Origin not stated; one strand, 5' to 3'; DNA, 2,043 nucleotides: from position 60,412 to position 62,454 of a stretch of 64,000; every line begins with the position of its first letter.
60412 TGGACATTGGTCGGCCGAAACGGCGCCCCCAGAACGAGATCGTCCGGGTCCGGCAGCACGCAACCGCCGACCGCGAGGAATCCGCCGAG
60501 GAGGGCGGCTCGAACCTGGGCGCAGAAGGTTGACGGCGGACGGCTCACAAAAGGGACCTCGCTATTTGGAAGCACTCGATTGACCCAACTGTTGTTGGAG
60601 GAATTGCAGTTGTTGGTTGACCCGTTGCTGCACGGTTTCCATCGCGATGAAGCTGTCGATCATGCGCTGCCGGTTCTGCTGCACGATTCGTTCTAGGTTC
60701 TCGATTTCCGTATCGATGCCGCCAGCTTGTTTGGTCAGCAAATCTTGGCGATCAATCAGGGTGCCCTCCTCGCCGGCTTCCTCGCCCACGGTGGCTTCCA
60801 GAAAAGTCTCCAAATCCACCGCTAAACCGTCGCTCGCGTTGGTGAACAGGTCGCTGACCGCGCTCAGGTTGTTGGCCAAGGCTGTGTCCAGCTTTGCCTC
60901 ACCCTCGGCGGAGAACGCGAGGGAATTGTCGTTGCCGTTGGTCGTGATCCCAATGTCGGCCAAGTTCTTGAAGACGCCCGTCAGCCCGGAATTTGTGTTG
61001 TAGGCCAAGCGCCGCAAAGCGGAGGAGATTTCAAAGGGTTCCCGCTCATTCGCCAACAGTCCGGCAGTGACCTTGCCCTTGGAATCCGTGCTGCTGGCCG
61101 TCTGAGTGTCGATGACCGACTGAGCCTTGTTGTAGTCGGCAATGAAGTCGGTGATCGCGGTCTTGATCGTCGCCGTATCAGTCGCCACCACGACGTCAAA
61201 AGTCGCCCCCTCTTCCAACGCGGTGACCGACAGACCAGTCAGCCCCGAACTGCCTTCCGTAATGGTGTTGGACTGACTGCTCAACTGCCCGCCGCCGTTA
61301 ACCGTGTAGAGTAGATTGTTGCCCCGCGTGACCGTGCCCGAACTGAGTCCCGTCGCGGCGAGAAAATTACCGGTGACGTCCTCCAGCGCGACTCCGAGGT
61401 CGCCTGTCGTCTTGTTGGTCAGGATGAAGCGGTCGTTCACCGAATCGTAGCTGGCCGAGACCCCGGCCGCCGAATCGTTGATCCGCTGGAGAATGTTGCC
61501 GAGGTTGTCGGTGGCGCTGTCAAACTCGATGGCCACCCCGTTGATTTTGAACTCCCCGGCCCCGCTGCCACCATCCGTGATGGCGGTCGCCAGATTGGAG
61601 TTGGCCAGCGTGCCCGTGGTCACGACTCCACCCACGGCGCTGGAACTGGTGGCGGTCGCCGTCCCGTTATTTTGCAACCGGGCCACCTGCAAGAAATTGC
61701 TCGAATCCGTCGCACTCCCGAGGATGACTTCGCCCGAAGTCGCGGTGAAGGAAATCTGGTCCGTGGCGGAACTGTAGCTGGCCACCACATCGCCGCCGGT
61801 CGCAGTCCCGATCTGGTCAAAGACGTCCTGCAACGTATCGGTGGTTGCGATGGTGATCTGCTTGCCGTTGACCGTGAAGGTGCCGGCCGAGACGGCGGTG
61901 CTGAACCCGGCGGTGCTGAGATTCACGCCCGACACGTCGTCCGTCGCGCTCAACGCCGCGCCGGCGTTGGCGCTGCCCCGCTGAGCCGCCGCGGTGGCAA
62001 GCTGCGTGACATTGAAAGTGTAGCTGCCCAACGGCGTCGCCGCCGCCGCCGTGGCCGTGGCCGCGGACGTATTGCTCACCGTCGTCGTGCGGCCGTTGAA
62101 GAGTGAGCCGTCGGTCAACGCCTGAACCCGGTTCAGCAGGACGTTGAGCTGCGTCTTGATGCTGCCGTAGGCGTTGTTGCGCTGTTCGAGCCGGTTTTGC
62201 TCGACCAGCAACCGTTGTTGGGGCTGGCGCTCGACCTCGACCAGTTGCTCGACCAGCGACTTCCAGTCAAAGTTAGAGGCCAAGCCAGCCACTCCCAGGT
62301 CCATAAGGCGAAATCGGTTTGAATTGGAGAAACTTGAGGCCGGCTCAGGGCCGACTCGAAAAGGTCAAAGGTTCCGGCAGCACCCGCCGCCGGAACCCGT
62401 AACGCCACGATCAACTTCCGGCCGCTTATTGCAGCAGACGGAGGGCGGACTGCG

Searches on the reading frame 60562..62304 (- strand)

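Call 15: search_protein_families(library=pfam, proteins=[window:60562-62304:-], max_evalue=0.001)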
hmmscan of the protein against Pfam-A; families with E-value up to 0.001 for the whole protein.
window:60562-62304:- (580 aa): 2 families
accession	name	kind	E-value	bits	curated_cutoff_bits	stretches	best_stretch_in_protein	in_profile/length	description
PF07195.17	FliD_C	-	1e-33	117.2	25.4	1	333-564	6-236/236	Flagellar hook-associated protein 2 C-terminus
PF02465.23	FliD_N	-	1.5e-23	83.7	24.8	1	10-106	1-97/97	Flagellar hook-associated protein 2 N-terminus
